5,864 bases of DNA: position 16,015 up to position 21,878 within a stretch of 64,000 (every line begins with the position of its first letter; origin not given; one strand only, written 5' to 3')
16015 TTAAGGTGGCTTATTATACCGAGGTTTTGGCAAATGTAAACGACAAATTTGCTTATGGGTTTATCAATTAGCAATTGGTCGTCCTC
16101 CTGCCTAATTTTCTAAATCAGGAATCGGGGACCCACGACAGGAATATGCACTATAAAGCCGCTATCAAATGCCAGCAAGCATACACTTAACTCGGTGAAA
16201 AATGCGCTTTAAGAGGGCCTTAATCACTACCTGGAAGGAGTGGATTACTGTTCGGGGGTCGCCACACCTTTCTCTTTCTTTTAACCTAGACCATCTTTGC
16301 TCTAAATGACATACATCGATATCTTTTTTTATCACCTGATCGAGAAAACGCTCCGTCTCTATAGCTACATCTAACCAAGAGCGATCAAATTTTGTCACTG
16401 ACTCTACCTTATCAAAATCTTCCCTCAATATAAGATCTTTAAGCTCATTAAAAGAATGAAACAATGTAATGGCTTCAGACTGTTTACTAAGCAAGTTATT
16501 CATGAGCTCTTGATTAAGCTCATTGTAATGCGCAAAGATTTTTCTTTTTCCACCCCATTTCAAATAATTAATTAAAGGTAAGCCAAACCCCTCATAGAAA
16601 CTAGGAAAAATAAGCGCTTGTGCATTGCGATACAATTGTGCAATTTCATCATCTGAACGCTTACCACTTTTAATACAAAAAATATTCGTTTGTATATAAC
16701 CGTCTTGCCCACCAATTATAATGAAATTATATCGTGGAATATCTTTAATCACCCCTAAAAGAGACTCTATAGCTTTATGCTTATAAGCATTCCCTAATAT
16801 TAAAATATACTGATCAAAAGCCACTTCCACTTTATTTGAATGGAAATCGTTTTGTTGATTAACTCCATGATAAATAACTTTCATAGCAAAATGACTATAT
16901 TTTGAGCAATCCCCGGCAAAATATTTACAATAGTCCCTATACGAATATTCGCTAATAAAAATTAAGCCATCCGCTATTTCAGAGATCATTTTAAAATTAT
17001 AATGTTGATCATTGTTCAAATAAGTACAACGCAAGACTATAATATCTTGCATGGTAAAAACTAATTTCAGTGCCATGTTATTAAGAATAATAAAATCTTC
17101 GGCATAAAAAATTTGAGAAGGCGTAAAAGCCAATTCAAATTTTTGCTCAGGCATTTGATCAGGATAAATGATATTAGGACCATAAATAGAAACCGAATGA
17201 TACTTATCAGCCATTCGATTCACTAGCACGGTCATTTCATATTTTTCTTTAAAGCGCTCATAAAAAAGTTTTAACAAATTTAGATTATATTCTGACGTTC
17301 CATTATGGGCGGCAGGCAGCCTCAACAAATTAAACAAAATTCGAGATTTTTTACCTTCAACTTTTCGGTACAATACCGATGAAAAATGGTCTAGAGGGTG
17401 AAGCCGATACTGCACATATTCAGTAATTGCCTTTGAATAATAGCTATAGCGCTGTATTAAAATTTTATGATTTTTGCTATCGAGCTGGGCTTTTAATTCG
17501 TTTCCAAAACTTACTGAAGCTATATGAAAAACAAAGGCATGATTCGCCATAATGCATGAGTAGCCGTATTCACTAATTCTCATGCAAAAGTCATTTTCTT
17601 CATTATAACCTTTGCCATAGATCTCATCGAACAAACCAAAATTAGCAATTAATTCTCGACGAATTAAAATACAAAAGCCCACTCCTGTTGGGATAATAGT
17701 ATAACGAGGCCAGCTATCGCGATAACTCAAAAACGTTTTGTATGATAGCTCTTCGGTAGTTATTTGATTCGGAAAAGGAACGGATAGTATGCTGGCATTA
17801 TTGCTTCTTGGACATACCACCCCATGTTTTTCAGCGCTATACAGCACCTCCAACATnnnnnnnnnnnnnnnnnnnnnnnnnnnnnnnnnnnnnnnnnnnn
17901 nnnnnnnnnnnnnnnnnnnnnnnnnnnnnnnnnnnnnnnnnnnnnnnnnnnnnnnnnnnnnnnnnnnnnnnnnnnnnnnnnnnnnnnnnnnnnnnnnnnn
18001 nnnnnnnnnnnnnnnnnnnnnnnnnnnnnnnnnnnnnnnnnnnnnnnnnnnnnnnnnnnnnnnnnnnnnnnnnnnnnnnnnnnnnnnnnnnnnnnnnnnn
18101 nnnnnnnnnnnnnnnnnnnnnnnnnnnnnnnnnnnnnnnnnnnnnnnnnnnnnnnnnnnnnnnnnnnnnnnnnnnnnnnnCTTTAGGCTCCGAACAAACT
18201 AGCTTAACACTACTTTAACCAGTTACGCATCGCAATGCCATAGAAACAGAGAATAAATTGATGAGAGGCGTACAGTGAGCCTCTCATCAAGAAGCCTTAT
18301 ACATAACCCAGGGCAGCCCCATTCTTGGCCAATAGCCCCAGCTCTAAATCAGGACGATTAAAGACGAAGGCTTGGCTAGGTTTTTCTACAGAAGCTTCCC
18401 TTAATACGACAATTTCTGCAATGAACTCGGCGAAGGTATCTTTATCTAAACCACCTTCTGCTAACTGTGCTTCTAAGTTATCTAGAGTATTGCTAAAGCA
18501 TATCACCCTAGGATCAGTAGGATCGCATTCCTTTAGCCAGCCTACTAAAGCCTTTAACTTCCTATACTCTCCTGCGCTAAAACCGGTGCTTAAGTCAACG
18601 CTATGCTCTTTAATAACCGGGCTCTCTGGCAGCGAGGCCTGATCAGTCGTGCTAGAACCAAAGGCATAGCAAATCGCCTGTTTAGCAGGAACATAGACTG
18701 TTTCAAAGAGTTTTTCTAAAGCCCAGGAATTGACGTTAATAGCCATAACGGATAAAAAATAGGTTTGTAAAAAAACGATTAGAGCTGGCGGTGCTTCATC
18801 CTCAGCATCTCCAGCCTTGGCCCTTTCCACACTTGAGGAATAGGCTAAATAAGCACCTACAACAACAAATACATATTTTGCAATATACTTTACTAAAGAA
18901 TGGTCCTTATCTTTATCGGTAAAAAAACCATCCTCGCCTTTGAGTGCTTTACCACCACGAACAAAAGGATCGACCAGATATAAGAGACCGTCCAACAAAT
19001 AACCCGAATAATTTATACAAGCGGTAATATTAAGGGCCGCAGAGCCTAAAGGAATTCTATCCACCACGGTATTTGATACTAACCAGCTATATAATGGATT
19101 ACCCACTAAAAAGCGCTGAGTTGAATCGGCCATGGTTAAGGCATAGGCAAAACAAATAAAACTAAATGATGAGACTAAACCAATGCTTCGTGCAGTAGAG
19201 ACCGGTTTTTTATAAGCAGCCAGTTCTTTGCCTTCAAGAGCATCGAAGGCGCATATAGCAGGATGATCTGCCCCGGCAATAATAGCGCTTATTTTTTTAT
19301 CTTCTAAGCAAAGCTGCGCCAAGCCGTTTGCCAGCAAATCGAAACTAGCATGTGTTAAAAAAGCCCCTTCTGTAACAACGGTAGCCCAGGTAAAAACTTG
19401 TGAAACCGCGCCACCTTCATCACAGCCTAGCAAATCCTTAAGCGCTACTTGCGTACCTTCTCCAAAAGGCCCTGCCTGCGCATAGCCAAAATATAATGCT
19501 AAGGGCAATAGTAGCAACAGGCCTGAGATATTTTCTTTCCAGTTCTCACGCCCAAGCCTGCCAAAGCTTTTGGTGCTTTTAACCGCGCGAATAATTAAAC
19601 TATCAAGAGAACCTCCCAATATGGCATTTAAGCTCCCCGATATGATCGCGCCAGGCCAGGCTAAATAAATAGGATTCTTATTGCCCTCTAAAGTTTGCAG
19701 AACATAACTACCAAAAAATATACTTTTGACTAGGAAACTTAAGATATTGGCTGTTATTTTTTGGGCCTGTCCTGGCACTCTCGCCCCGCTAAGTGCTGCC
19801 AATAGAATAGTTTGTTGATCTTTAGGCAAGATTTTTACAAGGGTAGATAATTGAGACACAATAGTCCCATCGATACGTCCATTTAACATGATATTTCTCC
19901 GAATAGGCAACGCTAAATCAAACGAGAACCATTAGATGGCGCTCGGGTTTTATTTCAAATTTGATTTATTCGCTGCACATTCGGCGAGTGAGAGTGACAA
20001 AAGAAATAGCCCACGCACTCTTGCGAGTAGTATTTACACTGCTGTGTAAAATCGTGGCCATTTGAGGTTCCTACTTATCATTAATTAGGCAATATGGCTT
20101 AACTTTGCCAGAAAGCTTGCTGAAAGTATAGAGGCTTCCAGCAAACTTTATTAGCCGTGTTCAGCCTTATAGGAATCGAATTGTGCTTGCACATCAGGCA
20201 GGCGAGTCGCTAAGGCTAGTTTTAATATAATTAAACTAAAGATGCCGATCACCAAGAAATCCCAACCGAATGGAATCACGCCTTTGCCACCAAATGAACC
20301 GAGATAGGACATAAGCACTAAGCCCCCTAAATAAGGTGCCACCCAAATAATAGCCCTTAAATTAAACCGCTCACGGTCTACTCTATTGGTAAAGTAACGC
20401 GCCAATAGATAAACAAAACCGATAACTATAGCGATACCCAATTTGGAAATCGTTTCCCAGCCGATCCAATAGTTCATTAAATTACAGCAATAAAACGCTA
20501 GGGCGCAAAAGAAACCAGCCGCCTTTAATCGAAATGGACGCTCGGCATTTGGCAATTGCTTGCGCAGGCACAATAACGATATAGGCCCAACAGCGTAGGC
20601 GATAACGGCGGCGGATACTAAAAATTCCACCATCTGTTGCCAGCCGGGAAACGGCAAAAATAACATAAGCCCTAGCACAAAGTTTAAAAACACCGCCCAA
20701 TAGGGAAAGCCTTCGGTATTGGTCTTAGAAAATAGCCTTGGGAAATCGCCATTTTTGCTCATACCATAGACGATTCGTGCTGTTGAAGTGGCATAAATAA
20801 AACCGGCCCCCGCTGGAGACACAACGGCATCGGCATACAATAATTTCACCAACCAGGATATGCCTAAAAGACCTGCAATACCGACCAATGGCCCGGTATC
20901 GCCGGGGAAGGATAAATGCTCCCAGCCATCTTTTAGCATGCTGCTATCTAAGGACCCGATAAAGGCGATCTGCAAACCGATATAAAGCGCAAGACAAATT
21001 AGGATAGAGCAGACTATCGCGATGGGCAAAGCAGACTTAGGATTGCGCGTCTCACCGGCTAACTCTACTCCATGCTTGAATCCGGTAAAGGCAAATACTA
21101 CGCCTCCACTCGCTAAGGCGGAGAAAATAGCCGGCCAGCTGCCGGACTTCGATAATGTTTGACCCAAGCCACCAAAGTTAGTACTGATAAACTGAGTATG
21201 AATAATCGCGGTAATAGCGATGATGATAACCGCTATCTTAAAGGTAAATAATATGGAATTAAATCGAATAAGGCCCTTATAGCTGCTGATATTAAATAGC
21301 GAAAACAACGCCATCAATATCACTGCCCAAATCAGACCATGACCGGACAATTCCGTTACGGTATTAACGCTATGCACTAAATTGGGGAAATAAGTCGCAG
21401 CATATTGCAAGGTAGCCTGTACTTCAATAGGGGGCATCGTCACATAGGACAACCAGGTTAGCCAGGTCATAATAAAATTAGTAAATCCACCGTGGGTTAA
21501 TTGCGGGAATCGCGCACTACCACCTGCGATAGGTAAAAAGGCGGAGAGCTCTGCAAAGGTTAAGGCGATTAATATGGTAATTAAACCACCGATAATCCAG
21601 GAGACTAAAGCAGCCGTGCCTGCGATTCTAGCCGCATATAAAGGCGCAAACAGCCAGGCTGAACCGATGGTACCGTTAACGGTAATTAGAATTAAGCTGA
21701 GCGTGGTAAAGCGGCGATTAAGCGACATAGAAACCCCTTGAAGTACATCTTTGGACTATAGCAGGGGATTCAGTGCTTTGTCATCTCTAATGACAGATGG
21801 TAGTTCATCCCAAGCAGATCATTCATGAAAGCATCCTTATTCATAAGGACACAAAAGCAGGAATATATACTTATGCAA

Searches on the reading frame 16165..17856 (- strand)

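Call 66: search_protein_families(library=pfam, proteins=[window:16165-17856:-], max_evalue=0.01)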
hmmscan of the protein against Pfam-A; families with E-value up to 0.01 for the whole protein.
window:16165-17856:- (563 aa): 2 families
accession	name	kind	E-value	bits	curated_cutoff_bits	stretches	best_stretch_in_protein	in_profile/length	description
PF00534.26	Glycos_transf_1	-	2.9e-08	33.9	26.4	1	348-434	15-115/172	Glycosyl transferases group 1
PF13692.12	Glyco_trans_1_4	-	4e-06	27.6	27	1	349-434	2-99/142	Glycosyl transferases group 1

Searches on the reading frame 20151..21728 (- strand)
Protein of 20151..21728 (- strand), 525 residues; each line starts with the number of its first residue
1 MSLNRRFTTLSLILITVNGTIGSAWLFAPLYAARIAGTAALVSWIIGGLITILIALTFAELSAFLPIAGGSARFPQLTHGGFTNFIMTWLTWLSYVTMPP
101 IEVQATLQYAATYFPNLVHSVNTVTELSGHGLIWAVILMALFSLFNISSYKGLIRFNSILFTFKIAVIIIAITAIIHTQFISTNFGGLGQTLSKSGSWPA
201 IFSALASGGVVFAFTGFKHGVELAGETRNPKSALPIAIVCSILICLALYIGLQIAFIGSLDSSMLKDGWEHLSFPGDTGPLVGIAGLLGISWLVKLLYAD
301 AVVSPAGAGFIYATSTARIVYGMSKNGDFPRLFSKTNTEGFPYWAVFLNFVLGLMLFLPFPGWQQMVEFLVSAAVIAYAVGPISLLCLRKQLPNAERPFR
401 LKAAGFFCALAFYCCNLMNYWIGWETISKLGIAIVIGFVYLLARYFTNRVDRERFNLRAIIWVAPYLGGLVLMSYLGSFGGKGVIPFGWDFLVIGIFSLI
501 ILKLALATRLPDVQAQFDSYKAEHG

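Call 73: search_protein_families(library=pfam, proteins=[window:20151-21728:-], max_evalue=0.00001)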
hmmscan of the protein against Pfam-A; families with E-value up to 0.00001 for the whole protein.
window:20151-21728:- (525 aa): 2 families
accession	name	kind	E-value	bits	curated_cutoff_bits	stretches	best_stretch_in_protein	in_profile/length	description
PF13520.12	AA_permease_2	-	1.1e-39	137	27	1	7-415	1-401/427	Amino acid permease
PF00324.27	AA_permease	-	6.9e-25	88.1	24.6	1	12-405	2-403/470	Amino acid permease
